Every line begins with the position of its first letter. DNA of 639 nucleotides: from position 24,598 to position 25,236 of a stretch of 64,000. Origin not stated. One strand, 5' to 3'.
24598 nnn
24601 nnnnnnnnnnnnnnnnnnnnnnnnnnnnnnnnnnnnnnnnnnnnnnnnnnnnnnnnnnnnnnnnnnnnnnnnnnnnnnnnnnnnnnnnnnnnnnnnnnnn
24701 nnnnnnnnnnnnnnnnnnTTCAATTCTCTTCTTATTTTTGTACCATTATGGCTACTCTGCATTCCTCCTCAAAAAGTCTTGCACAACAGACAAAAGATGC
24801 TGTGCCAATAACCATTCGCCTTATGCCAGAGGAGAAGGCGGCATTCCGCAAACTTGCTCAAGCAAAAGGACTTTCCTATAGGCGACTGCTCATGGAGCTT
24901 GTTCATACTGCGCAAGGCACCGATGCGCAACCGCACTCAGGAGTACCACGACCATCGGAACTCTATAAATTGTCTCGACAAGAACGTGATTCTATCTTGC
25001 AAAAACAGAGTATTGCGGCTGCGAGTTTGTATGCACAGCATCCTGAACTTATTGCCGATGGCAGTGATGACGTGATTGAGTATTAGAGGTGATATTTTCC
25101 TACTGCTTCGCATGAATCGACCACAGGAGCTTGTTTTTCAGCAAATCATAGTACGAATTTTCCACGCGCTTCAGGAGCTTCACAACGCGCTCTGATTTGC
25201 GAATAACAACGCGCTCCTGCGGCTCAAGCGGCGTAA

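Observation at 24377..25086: Reverse-order MazF-like toxin followed by an extended ribbon-helix-helix protein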

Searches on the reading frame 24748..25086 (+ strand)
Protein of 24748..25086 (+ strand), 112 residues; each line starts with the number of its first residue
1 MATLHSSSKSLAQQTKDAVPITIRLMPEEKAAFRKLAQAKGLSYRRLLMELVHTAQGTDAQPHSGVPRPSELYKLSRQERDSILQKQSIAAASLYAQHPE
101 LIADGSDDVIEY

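Call 3: search_protein_families(library=pfam, proteins=[window:24748-25086:+], max_evalue=0.1)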
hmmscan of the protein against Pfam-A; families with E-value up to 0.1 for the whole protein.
window:24748-25086:+ (112 aa): 3 families
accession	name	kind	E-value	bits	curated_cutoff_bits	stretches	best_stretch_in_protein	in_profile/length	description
PF21983.2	NikA-like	-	0.0085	16.7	27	1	18-47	4-33/72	Mobilization protein NikA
PF19807.5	DUF6290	-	0.014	16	27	1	21-44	4-27/72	Family of unknown function (DUF6290)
PF23807.1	RHH_10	-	0.083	13.6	27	0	13-52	18-57/84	Ribbon-helix-helix protein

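Call 4: search_protein_families(library=ncbifam, proteins=[window:24748-25086:+], max_evalue=1)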
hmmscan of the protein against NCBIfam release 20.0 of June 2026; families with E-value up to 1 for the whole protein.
window:24748-25086:+ (112 aa): 4 families
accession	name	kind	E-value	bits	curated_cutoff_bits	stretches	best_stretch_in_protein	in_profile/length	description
NF046040.1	RelB_antitoxin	equivalog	0.021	15.1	50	1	21-43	1-23/69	type II toxin-antitoxin system RelB family antitoxin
NF010451.0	PRK13877.1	equivalog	0.026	14.9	134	1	12-51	7-46/124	conjugal transfer transcriptional regulator TraJ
NF041264.1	MobA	equivalog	0.065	13.7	80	1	16-48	2-34/91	plasmid mobilization protein MobA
TIGR02702.1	SufR_cyano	equivalog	0.09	12.5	178.8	1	25-89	10-78/208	iron-sulfur cluster biosynthesis transcriptional regulator SufR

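Call 5: search_protein_families(library=padloc, proteins=[window:24748-25086:+], max_evalue=1)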
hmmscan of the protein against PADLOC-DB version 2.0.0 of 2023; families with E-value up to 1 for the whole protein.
window:24748-25086:+ (112 aa): 0 families

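Call 6: find_homologous_proteins(query=window:24748-25083:+, max_evalue=0.001)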
Query window:24748-25083:+ (112 aa): 2 proteins with E <= 0.001 among 8 candidates.
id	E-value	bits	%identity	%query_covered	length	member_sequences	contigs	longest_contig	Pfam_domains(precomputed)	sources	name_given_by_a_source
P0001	1.0e-63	230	100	100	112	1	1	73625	-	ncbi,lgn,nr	ncbi:MAG: hypothetical protein EAZ92_08425 [Candidatus Kapaibacterium sp.]|nr:MAG: hypothetical prot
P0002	1.2e-50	188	82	100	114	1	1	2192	-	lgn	-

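Call 8: search_solved_structures(query=window:24748-25083:+, max_evalue=10, show_alignments=2)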
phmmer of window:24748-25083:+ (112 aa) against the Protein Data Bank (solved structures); distinct sequences matched with E-value up to 10: 1.
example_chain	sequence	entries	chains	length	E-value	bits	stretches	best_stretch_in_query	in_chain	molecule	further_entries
5x3t_A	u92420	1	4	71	0.54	14.1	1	22-69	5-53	Antitoxin VapB26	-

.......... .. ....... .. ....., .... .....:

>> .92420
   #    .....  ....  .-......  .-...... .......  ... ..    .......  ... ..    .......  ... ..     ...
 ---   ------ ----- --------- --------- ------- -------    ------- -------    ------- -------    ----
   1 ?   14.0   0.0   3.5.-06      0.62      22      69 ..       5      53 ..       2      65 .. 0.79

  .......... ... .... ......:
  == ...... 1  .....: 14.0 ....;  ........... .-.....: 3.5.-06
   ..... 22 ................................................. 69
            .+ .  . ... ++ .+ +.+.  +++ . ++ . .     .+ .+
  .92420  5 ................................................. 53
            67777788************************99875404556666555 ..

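Call 19: search_protein_representatives(protein=window:24748-25083:+)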
Query: 112 residues. Proteins with E-value up to 0.001 (for the whole library): 7; up to 1e-10: 3; up to 1e-30: 0. The best 7 are listed.
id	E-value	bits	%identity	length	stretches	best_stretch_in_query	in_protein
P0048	1.2e-25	106.0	57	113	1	6-110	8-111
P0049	4.3e-17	78.6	52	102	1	16-112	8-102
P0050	6.7e-14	68.4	45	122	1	18-112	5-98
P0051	3.7e-09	53.2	40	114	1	19-112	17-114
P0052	3.9e-09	53.1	28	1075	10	8-49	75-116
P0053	1.4e-04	38.5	34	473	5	59-103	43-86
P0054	4.4e-04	36.9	40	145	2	21-59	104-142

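Call 23: find_homologous_proteins(query=A1, max_evalue=0.01)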
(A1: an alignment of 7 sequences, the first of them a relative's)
Query A1 (7 sequences) (112 aa, profile of the alignment): 8 proteins with E <= 0.01 among 2748 candidates.
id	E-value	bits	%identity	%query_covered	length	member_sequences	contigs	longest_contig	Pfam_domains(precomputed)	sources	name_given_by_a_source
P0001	6.9e-49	183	100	100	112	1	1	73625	-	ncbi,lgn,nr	ncbi:MAG: hypothetical protein EAZ92_08425 [Candidatus Kapaibacterium sp.]|nr:MAG: hypothetical prot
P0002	1.4e-48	182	82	100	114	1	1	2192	-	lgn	-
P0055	1.6e-46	175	64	100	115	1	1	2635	-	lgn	-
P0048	1.2e-43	166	55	100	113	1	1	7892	-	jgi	jgi:hypothetical protein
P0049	1.7e-37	146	52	85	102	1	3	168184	PF21983.3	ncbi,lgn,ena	-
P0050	1.6e-36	143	44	85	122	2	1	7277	-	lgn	-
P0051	3.4e-36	142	40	82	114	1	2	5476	-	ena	-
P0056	2.7e-14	72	59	44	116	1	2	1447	-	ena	-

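Call 24: find_related_loci(query=A1, collection=genome_contigs, flank=3000)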
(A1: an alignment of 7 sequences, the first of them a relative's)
Query A1 (112 aa) in genome_contigs; peptide patterns used: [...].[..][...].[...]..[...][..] (x = any residue, [..] = any of these).
32 stretches matched a pattern; 1 encode a relative of the query (tblastn E <= 1e-3); 1 distinct loci.
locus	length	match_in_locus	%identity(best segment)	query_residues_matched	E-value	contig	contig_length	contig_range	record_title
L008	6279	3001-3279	52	18-112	1e-24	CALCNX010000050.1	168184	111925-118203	MAG TPA_asm: uncultured bacterium isolate SRR6231133_bin.11_CONCOCT_v1.1_MAG genome assembly, contig: ERZ650265.16, whol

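Call 25: find_encoding_contigs(protein=P0048, flank=2500, max_places=3)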
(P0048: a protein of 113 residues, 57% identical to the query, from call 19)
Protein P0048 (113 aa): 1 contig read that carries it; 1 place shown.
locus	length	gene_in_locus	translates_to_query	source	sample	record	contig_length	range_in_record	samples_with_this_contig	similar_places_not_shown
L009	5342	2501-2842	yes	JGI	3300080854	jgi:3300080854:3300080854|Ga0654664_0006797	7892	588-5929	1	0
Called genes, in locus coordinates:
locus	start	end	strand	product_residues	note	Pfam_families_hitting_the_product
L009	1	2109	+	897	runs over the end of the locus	?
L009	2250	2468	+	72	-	-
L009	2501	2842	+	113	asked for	-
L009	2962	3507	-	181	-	-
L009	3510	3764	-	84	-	-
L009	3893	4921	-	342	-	PF02433:FixO, PF00034:Cytochrom_C (weak), PF13442:Cytochrome_CBB3 (weak)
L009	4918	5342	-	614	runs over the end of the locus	PF00115:COX1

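Call 26: find_encoding_contigs(protein=P0049, flank=2500, max_places=3)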
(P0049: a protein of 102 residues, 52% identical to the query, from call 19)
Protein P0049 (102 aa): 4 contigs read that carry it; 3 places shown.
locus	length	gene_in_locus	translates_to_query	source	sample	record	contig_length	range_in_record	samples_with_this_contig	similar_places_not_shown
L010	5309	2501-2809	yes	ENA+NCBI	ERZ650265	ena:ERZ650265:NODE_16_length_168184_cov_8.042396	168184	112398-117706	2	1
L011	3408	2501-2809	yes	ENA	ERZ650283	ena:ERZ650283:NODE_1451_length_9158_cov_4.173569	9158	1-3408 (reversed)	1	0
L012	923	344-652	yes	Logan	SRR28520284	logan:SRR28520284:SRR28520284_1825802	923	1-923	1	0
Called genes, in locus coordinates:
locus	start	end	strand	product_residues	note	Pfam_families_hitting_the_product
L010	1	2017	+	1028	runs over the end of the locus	PF01433:Peptidase_M1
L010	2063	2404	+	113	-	PF02452:PemK_toxin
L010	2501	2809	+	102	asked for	PF21983:NikA-like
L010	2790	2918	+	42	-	-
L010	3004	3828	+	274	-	-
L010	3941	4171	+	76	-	-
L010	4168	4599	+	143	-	PF01850:PIN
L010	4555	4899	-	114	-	-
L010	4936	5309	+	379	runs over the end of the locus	PF02629:CoA_binding, PF13607:Succ_CoA_lig, PF00549:Ligase_CoA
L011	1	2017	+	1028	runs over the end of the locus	PF01433:Peptidase_M1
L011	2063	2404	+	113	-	PF02452:PemK_toxin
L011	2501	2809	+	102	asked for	PF21983:NikA-like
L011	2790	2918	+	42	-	-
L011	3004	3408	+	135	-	?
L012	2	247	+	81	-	?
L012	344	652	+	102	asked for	PF21983:NikA-like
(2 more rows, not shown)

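Call 27: find_encoding_contigs(protein=P0051, flank=2500, max_places=3)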
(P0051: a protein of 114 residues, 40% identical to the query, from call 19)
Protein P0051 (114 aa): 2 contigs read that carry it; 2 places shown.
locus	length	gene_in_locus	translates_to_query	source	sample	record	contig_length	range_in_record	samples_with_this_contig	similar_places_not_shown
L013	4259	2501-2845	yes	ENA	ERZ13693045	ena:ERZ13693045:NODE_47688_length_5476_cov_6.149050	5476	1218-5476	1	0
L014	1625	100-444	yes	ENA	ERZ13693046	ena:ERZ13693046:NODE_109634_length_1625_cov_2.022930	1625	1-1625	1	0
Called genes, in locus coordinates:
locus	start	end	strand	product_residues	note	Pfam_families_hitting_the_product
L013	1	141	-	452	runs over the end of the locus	?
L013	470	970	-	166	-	PF05163:DinB, PF12867:DinB_2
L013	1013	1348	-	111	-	PF01208:URO-D (weak)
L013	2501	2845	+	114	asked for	-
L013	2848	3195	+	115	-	PF02452:PemK_toxin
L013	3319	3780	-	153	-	PF01590:GAF, PF13185:GAF_2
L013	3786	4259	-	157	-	?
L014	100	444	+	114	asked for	-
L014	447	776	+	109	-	PF02452:PemK_toxin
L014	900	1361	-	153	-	PF01590:GAF, PF13185:GAF_2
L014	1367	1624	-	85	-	?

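Call 28: find_encoding_contigs(protein=P0056, flank=2500, max_places=3)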
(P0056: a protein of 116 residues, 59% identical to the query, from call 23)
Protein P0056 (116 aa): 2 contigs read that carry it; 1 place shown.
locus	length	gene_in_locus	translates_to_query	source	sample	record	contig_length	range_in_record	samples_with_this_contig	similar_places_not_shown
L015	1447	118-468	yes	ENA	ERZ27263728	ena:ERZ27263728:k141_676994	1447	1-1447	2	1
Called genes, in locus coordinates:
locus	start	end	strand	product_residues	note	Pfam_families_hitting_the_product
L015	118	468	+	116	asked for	-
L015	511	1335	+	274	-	-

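Call 29: find_encoding_contigs(protein=P0002, flank=2500, max_places=3)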
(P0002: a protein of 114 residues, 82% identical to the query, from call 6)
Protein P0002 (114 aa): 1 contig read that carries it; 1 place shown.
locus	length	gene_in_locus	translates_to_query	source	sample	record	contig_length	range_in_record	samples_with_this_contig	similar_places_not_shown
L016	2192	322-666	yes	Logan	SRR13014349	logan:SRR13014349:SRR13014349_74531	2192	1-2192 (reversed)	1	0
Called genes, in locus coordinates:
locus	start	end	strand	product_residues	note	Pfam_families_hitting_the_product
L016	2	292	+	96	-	?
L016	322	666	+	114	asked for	-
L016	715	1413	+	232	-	PF13505:OMP_b-brl (weak)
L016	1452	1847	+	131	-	PF23296:DUF7079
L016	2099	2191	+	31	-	?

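Call 51: search_solved_structures(query=A1, max_evalue=10, show_alignments=3)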
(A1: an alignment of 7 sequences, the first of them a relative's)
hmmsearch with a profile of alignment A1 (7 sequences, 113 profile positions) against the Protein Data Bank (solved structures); distinct sequences matched with E-value up to 10: 11.
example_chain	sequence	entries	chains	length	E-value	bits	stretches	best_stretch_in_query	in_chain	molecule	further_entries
4yy2_A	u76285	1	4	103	0.00017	25.4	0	40-66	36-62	dTor_3x33L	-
4yy5_A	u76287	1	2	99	0.00053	23.8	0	40-66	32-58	dTor_3x33L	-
4v6w_CO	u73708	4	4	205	0.027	18.3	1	17-86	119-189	60S ribosomal protein L13a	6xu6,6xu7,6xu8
6a6x_C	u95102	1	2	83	0.049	17.5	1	21-73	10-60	Antitoxin MazE7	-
9spj_k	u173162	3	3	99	0.11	16.3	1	9-85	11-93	60S ribosomal protein L36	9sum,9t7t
1mnt_A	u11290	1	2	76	0.54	14.1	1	22-61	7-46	MNT REPRESSOR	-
4d8j_B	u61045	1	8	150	0.66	13.8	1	32-76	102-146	Macrodomain Ter protein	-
7pzy_AJ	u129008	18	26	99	0.74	13.7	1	9-72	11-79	60S ribosomal protein L36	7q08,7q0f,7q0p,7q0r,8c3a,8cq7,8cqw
7wts_z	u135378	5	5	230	1.1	13.2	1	59-92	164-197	Ribosome biogenesis protein SLX9 homolog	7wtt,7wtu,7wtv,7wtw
2an7_A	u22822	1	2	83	1.1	13.1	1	22-57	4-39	Protein parD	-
7r81_T1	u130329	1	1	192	1.2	13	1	33-94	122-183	Ribosomal protein L19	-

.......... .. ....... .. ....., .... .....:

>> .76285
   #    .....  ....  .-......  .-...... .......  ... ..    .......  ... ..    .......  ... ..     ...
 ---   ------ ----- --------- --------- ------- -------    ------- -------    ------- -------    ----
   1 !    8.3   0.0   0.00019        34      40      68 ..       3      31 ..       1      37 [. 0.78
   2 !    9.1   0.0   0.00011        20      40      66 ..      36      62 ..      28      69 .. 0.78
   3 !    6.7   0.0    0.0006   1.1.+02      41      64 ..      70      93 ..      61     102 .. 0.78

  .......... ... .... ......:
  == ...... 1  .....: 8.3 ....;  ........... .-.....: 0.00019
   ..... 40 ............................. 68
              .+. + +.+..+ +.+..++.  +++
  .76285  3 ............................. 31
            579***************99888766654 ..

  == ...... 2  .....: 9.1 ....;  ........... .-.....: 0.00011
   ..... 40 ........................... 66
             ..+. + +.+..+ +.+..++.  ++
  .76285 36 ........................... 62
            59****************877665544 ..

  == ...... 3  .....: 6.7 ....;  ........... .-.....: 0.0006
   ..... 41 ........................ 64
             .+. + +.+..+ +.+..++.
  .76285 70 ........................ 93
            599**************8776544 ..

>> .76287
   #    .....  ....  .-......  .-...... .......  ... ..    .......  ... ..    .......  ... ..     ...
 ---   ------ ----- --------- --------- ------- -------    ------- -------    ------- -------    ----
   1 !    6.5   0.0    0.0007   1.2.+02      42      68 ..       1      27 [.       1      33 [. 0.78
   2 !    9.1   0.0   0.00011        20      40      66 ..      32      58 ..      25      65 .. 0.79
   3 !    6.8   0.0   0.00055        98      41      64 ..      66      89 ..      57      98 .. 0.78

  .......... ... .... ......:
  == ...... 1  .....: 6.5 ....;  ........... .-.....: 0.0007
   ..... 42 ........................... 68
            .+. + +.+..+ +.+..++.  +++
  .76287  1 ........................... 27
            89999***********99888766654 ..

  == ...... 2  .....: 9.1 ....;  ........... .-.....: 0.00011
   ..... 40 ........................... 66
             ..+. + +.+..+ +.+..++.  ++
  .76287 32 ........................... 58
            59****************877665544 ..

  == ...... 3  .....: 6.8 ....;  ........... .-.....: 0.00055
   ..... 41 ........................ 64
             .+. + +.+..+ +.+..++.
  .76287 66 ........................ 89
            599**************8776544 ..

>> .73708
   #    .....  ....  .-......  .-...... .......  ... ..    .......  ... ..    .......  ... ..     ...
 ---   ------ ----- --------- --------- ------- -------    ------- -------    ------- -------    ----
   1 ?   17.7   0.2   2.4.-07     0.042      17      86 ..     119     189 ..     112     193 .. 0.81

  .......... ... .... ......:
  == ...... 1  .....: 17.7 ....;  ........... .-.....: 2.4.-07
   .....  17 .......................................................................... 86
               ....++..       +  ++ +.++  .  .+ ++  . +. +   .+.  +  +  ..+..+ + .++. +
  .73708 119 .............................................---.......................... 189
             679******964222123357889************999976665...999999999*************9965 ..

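Call 52: search_protein_families(library=pfam, alignment_id=A1, max_evalue=0.1)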
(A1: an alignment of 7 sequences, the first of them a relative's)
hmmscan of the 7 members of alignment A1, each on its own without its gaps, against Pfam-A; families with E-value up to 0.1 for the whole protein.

A. member 1, P0001 (112 aa): 3 families
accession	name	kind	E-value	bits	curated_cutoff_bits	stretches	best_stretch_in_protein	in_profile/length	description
PF21983.2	NikA-like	-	0.0085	16.7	27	1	18-47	4-33/72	Mobilization protein NikA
PF19807.5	DUF6290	-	0.014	16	27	1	21-44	4-27/72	Family of unknown function (DUF6290)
PF23807.1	RHH_10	-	0.083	13.6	27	0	13-52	18-57/84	Ribbon-helix-helix protein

B. families by the number of members that match (of 7 scanned): 6 families
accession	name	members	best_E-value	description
PF21983.2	NikA-like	5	4e-08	Mobilization protein NikA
PF23807.1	RHH_10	5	0.00023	Ribbon-helix-helix protein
PF19807.5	DUF6290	4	0.0004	Family of unknown function (DUF6290)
PF09386.16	ParD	2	0.0013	Antitoxin ParD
PF01402.27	RHH_1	2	0.0033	Ribbon-helix-helix protein, copG family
PF08681.18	TacA1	1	0.085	Antitoxin TacA 1-like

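Call 57: predict_structure(alignment_id=A1)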
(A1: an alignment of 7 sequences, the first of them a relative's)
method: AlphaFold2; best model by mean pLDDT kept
length: 112 residues; sequences in the alignment: 7
mean_pLDDT: 69.1   pTM: 0.34
mean pLDDT of the five models: 69.1, 68.8, 67.5, 65.1, 64.7
residues with pLDDT >= 90: 5; 70-90: 59; 50-70: 18; < 50: 30
segments of 3 or more residues with pLDDT < 50: 1-14, 59-64, 104-108, 110-112
pLDDT, mean of each block of 10 residues (from residue 1): 43 49 78 89 85 65 60 84 85 77 52 41
secondary structure, 60 per line:
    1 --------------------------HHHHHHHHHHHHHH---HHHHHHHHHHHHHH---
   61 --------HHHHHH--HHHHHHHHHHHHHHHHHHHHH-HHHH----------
elements in order: H27-40 H44-57 H69-74 H77-97 H99-102
